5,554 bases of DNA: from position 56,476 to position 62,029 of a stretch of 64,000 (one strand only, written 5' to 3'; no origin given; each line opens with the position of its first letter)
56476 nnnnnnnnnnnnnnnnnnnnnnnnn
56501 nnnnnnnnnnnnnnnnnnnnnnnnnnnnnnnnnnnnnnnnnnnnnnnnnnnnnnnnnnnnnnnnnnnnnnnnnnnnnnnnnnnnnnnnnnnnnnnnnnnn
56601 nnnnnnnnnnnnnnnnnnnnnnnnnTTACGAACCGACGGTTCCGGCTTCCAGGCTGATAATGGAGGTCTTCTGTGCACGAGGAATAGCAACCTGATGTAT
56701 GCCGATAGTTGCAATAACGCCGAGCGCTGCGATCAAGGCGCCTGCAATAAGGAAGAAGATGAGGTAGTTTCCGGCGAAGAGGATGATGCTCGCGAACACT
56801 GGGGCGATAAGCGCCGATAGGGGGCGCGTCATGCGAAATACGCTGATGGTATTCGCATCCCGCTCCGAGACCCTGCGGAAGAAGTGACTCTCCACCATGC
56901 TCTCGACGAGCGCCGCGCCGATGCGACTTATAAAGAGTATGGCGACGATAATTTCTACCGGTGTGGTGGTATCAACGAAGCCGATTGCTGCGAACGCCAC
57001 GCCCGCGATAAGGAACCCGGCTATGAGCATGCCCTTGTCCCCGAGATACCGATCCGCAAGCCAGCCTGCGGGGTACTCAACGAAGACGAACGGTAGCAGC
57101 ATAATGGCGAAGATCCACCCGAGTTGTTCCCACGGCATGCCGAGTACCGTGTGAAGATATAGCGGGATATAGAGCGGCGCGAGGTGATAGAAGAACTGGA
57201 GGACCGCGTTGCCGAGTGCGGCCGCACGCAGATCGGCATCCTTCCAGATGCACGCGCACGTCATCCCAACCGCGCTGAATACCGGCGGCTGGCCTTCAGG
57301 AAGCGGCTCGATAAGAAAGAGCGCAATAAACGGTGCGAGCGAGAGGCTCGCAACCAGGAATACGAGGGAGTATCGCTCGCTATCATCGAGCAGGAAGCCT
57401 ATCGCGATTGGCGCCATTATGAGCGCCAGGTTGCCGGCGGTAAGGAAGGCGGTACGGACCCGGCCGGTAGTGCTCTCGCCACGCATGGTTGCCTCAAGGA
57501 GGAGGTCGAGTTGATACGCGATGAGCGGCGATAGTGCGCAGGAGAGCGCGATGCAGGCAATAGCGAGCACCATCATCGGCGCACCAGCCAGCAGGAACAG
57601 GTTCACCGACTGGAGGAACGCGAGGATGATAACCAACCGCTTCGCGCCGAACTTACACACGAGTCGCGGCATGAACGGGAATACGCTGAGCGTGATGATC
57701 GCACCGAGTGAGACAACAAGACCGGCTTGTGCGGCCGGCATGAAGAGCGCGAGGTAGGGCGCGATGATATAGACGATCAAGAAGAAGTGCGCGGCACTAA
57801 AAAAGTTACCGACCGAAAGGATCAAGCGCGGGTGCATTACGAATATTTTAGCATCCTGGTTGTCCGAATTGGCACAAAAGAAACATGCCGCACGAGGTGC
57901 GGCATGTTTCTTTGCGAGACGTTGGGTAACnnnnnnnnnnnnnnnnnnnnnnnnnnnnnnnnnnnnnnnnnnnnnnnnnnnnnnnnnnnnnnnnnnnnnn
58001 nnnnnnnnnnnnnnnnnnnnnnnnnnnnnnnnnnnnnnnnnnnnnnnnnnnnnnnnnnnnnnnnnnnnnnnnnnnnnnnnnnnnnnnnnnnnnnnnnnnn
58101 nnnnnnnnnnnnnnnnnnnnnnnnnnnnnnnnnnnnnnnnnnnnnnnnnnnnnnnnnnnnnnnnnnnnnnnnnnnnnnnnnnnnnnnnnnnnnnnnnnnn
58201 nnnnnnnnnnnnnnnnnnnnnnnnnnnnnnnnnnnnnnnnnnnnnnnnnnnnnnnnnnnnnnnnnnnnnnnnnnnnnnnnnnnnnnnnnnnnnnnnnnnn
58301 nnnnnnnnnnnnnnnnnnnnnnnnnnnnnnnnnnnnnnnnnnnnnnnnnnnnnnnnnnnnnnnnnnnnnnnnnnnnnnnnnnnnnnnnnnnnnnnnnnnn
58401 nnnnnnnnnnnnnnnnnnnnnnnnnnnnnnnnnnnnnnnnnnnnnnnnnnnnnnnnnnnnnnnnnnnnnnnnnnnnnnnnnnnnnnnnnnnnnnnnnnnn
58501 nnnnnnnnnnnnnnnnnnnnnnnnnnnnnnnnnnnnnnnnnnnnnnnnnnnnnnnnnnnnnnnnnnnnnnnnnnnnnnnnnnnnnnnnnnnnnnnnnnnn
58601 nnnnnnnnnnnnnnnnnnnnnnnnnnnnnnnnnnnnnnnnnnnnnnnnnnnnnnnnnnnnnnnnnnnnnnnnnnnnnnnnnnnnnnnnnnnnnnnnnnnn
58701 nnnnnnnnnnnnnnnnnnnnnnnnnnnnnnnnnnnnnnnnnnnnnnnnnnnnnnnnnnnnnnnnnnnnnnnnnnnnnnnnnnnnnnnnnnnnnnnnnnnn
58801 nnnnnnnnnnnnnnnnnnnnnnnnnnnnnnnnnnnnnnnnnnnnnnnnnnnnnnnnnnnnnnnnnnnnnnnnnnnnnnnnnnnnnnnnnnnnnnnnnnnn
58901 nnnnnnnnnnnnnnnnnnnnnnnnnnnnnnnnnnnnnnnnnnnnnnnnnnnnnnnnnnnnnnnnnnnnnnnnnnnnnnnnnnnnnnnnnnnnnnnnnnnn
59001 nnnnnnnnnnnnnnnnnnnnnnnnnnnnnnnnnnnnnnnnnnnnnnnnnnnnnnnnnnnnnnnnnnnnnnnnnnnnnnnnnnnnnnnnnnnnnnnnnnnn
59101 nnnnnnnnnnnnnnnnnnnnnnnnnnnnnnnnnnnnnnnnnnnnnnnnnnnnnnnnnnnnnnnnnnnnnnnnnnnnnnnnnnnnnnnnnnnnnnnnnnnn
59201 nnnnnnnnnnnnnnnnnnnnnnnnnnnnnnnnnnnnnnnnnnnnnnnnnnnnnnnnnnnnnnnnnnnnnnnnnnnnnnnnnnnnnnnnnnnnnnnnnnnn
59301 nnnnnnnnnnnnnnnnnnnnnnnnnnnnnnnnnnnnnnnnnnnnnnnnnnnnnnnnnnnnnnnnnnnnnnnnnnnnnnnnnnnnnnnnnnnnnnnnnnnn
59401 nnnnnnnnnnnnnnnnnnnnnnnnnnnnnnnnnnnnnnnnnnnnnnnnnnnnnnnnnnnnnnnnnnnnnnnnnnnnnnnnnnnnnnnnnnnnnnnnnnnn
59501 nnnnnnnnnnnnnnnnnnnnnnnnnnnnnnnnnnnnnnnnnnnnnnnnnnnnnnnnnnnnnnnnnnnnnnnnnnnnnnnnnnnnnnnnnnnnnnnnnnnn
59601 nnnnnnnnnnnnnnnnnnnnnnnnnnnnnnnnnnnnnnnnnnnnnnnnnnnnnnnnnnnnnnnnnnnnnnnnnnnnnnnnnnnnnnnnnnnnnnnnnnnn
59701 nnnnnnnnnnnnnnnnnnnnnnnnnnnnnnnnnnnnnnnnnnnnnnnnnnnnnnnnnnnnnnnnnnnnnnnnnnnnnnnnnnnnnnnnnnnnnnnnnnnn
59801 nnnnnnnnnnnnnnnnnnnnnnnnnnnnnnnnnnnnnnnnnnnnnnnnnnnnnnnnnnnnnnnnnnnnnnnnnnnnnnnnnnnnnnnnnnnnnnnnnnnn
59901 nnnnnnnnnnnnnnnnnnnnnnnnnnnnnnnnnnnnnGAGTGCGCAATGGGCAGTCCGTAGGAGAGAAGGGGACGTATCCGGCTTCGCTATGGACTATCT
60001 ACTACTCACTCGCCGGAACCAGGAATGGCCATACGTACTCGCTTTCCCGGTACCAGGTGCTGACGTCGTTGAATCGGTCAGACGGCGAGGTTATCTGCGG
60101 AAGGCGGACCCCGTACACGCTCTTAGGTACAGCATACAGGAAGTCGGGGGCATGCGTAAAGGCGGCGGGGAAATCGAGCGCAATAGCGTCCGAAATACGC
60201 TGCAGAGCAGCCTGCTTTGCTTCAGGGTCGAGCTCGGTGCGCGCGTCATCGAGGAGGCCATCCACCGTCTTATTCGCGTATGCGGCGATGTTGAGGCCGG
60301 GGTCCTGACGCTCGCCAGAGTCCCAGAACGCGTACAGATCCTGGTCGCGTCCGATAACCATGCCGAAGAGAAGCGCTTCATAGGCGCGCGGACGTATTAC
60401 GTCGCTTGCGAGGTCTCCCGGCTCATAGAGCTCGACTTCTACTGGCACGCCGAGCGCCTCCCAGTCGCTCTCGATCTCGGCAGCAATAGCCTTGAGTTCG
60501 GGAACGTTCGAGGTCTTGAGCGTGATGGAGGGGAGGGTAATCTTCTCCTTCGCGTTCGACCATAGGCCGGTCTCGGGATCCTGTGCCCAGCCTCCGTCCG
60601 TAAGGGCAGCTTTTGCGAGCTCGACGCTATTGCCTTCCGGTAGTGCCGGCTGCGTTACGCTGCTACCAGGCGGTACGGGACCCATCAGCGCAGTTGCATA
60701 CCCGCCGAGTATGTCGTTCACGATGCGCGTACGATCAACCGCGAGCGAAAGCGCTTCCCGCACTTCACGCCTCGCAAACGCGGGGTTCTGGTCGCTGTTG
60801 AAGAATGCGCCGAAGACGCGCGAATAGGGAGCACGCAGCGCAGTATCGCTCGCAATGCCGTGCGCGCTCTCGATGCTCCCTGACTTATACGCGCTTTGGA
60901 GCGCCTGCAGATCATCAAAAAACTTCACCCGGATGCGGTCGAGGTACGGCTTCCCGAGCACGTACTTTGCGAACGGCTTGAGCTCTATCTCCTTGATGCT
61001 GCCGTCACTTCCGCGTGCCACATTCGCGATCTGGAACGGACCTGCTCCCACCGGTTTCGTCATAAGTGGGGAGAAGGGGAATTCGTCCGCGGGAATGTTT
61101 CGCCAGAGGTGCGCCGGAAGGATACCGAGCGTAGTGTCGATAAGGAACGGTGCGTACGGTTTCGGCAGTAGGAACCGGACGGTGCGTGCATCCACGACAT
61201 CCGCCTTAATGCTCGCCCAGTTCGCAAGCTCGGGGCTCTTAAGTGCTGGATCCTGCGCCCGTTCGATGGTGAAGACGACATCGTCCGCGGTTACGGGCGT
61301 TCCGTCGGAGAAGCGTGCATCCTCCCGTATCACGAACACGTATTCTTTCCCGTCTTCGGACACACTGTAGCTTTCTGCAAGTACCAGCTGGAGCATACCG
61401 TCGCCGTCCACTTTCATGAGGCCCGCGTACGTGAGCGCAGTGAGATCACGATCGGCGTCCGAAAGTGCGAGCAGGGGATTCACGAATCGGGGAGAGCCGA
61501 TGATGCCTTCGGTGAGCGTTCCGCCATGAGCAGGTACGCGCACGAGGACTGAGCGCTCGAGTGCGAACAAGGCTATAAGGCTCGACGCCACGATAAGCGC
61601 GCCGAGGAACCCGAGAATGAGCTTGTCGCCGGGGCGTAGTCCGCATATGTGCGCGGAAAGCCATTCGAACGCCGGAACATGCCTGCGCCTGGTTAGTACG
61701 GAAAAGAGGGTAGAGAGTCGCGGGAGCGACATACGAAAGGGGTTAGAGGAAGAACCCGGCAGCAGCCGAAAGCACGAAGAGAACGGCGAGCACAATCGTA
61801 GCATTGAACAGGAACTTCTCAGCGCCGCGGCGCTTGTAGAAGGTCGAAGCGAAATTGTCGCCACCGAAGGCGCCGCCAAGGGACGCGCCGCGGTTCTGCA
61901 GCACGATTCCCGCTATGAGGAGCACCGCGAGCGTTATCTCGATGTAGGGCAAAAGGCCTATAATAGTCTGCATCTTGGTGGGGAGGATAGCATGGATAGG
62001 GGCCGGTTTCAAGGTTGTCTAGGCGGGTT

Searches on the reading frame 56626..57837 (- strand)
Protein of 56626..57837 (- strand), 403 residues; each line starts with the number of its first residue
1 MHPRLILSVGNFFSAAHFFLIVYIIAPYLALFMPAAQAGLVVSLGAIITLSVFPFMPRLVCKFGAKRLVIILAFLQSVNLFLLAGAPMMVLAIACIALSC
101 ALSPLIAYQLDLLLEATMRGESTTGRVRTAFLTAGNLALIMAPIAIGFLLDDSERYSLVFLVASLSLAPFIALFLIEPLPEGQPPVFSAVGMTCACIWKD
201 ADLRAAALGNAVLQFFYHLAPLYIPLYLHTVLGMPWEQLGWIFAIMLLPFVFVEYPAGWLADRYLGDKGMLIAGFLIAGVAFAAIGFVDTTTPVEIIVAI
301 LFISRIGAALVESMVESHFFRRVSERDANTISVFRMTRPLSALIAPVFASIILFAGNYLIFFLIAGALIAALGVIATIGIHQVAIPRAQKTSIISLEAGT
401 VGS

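Call 28: search_protein_families(library=pfam, proteins=[window:56626-57837:-], max_evalue=0.001)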
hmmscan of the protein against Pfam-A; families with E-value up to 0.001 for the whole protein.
window:56626-57837:- (403 aa): 2 families
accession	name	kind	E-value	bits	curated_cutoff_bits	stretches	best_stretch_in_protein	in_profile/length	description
PF07690.21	MFS_1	-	4.6e-19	69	33.4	2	208-378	3-170/347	Major Facilitator Superfamily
PF12832.13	MFS_1_like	-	0.00017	21.2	25.2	0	223-326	21-123/373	MFS_1 like family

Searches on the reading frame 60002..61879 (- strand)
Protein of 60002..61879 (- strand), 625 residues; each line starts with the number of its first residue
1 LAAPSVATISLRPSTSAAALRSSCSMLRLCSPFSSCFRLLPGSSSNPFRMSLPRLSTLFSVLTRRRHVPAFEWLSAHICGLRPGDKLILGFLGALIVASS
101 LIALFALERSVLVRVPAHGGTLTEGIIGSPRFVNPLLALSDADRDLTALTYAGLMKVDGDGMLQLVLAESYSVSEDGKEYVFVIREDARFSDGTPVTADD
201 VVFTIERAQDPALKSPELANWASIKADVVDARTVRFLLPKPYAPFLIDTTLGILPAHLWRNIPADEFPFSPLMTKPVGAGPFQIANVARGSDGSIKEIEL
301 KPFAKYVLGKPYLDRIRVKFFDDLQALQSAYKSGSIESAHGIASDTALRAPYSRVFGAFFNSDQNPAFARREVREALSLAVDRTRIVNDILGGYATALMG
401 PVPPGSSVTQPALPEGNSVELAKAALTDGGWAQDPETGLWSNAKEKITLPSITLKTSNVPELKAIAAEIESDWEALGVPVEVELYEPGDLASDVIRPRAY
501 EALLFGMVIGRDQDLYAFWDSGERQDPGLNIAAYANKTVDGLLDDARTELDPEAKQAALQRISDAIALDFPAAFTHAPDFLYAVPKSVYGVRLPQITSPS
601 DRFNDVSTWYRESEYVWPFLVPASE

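Call 28: search_protein_families(library=pfam, proteins=[window:60002-61879:-], max_evalue=0.001)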
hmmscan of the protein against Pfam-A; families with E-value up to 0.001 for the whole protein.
window:60002-61879:- (625 aa): 1 family
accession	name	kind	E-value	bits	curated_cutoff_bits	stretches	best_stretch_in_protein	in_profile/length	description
PF00496.27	SBP_bac_5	-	2.6e-64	218.1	32.4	1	166-510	5-349/368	Bacterial extracellular solute-binding proteins, family 5 Middle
